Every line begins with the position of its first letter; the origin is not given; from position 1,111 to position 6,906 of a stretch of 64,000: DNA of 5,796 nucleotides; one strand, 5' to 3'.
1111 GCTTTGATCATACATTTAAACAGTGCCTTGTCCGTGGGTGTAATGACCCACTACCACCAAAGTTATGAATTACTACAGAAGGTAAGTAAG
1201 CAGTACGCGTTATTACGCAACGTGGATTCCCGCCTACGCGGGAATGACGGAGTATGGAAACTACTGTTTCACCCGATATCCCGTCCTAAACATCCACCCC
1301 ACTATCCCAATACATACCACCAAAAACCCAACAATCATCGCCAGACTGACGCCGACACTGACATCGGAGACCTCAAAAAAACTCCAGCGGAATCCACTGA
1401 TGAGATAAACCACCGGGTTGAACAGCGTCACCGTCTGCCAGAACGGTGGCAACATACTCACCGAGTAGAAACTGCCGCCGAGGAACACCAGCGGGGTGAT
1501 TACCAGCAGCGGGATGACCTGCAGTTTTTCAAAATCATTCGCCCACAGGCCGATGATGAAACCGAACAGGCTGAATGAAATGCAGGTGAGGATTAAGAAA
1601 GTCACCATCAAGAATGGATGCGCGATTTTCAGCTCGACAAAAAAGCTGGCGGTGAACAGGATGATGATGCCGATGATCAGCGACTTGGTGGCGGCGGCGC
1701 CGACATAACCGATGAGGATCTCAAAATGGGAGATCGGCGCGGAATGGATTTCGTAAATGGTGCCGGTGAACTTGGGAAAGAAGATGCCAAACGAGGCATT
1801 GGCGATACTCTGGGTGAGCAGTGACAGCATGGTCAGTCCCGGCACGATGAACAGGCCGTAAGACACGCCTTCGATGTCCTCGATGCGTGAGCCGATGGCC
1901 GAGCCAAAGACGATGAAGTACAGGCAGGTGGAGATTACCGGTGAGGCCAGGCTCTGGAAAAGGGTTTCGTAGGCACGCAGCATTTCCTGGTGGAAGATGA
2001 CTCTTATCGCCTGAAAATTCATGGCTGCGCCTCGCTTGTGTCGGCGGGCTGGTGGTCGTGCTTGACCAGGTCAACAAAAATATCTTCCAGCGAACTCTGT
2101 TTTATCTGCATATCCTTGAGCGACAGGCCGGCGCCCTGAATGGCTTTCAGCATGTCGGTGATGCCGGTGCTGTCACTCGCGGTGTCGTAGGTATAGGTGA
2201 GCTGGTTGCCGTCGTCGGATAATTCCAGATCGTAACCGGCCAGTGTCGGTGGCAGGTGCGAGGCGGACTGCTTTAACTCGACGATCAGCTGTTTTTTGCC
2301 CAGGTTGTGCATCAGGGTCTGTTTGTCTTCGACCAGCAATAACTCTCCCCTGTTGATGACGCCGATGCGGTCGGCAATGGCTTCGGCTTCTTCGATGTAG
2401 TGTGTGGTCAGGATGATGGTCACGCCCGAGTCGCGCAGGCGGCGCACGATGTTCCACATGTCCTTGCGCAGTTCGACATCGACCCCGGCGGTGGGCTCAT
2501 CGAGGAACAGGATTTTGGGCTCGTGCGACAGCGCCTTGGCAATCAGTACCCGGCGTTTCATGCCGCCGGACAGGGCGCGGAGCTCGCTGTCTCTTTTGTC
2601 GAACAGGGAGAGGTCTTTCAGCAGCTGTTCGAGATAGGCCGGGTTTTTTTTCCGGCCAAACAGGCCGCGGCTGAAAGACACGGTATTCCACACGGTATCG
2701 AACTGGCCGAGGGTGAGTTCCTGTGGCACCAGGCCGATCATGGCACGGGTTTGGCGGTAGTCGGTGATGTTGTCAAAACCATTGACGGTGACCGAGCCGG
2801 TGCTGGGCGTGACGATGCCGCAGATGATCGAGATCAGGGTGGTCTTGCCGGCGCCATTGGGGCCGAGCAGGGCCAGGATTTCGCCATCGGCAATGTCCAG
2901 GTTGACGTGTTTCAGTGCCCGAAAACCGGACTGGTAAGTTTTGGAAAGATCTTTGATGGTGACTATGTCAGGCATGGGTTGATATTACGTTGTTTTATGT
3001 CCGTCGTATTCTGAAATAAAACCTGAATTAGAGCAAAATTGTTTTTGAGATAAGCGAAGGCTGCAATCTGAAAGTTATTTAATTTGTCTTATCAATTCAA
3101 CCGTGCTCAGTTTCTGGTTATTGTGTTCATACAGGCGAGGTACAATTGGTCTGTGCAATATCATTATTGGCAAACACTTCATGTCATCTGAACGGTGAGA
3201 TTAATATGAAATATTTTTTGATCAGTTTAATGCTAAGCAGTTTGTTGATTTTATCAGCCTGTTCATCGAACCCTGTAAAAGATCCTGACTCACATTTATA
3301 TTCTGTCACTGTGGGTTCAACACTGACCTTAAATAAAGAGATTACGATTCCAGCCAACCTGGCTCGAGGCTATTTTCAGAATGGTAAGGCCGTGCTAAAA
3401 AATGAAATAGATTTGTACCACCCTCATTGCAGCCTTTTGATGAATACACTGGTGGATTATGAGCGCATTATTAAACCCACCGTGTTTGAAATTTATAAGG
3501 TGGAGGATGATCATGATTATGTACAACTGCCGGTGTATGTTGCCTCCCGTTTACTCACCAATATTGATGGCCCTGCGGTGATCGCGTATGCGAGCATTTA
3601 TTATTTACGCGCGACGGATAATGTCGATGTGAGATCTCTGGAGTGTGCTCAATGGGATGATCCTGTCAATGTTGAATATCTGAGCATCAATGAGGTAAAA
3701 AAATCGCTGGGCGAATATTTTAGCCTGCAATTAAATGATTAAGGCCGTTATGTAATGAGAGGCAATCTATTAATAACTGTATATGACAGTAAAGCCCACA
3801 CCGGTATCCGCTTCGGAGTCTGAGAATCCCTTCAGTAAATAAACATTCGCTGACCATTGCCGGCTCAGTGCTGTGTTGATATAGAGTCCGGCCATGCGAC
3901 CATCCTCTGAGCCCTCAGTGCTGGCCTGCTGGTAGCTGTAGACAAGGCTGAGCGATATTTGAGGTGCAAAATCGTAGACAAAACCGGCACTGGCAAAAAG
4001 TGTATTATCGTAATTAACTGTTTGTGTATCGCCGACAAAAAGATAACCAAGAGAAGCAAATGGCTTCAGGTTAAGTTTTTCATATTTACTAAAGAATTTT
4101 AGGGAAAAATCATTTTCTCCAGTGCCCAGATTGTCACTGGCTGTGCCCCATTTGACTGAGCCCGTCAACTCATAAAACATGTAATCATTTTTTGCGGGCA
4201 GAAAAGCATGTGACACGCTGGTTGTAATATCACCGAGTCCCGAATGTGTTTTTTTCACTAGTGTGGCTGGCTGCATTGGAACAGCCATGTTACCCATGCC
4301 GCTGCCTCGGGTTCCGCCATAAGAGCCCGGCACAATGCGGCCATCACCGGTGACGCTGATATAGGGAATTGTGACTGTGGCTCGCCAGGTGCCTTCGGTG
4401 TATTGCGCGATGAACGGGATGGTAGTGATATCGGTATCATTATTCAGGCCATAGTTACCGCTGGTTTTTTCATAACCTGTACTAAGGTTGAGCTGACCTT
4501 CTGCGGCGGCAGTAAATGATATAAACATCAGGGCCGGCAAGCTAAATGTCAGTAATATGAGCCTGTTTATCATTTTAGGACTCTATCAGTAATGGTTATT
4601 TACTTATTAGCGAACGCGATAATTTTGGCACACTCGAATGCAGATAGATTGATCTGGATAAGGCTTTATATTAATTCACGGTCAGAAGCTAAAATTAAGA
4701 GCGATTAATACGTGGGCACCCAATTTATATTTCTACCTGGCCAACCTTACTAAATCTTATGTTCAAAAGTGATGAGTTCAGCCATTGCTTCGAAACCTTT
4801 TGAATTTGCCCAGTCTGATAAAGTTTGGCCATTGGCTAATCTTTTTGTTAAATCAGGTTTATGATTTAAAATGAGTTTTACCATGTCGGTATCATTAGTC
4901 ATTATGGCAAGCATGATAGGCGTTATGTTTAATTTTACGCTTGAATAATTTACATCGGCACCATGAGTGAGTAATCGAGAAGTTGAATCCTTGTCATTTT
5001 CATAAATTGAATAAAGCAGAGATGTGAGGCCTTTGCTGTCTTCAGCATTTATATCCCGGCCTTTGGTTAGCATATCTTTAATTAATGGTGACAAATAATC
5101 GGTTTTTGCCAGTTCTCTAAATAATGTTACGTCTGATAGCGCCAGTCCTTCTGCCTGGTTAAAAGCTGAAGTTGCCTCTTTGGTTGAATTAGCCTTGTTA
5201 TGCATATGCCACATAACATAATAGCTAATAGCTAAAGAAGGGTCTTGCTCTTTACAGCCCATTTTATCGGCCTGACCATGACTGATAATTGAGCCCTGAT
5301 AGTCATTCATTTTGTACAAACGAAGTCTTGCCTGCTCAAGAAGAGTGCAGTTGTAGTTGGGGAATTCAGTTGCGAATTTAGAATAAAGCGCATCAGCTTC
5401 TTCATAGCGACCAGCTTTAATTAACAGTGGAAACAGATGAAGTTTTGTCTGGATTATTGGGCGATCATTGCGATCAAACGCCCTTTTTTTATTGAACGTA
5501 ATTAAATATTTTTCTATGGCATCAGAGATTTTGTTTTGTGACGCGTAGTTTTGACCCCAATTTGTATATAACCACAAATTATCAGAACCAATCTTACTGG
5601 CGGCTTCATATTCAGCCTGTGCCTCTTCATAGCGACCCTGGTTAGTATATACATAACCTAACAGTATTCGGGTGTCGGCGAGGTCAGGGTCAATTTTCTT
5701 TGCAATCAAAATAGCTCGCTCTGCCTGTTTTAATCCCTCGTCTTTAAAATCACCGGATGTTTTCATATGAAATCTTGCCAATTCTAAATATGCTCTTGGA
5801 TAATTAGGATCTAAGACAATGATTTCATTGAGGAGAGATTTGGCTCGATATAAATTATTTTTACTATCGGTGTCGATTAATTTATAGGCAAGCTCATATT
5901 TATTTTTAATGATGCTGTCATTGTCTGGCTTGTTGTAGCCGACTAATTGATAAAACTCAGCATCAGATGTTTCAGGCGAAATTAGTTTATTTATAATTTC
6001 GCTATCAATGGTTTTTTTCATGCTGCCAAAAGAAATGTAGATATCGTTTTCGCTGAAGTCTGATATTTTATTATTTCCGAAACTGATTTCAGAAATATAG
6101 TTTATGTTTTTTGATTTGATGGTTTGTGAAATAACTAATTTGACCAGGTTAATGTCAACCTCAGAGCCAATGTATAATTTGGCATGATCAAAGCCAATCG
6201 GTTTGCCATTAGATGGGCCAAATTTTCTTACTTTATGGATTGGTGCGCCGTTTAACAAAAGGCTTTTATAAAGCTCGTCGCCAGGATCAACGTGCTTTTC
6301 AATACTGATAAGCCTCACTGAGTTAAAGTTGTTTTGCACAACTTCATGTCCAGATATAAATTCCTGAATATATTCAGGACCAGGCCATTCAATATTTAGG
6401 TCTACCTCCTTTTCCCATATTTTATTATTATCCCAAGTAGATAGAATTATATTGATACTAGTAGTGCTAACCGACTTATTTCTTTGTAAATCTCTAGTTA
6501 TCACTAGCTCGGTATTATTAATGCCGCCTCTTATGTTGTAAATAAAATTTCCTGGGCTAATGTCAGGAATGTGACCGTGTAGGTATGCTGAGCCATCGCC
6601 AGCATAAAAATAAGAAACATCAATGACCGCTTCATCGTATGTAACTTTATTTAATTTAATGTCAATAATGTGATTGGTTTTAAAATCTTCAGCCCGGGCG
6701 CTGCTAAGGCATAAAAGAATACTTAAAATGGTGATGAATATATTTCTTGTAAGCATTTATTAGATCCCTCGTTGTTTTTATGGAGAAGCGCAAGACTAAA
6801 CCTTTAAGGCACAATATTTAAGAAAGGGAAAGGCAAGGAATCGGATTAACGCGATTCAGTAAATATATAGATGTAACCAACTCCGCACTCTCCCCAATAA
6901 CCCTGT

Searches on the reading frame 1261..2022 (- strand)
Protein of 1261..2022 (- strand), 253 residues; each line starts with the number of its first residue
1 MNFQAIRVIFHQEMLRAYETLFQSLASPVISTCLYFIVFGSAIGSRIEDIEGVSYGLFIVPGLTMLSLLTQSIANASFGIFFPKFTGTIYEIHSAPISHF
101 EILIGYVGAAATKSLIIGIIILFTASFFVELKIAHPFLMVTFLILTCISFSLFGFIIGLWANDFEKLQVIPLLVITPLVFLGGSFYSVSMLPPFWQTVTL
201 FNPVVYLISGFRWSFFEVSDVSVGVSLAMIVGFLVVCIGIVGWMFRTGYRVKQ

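Call 79: search_protein_families(library=pfam, proteins=[window:1261-2022:-], max_evalue=0.00001)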
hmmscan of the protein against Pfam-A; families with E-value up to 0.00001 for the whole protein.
window:1261-2022:- (253 aa): 2 families
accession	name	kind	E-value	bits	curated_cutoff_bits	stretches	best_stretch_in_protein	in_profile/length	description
PF01061.29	ABC2_membrane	-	7.9e-33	114.2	26.9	1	5-216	2-211/211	ABC-2 type transporter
PF12698.13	ABC2_membrane_3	-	4.5e-10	39.6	31.6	1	54-241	159-345/347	ABC-2 family transporter protein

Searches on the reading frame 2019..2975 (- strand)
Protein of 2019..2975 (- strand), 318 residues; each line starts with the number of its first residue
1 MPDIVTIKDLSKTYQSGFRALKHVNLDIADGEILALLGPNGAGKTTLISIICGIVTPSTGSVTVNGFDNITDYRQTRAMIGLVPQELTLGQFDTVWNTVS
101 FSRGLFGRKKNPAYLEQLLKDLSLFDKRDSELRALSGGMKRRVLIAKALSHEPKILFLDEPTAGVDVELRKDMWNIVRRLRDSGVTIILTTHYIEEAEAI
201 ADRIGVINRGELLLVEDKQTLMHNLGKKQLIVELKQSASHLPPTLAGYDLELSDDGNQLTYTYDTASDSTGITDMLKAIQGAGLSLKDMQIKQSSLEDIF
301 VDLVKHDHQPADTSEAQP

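Call 79: search_protein_families(library=pfam, proteins=[window:2019-2975:-], max_evalue=0.00001)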
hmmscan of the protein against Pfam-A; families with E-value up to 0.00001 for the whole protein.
window:2019-2975:- (318 aa): 3 families
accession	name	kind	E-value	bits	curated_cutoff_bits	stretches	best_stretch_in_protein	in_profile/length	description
PF00005.33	ABC_tran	-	1.6e-33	116.7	25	1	21-163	1-137/137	ABC transporter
PF13304.12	AAA_21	-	2.3e-11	44.8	27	1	106-192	177-298/304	AAA domain, putative AbiEii toxin, Type IV TA system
PF13175.12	AAA_15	-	6.2e-06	26.5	32.1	0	17-52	10-44/374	AAA ATPase domain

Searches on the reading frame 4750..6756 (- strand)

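Call 79: search_protein_families(library=pfam, proteins=[window:4750-6756:-], max_evalue=0.00001)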
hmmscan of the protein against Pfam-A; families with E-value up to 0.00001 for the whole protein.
window:4750-6756:- (668 aa): 8 families
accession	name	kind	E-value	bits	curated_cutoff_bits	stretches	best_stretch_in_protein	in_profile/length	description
PF12796.13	Ank_2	-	2.2e-12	47.8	27.3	1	557-638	11-88/90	Ankyrin repeats (3 copies)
PF14559.12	TPR_19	-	5.2e-11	43.1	25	0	343-391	5-56/68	Tetratricopeptide repeat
PF13428.12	TPR_14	-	2.4e-09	37.4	23.5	0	362-402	3-43/44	Tetratricopeptide repeat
PF13414.12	TPR_11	-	3e-08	33.6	26.8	0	367-405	1-39/42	TPR repeat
PF13424.12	TPR_12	-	5e-07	30.3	30.1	0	322-389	5-74/77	Tetratricopeptide repeat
PF13431.12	TPR_17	-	7.5e-07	29.4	24.4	0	354-381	7-34/34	Tetratricopeptide repeat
PF00023.36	Ank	-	1.8e-06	28.4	21.1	0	612-636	4-28/33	Ankyrin repeat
PF07719.23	TPR_2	-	2.3e-06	27.7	27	0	364-389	5-30/34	Tetratricopeptide repeat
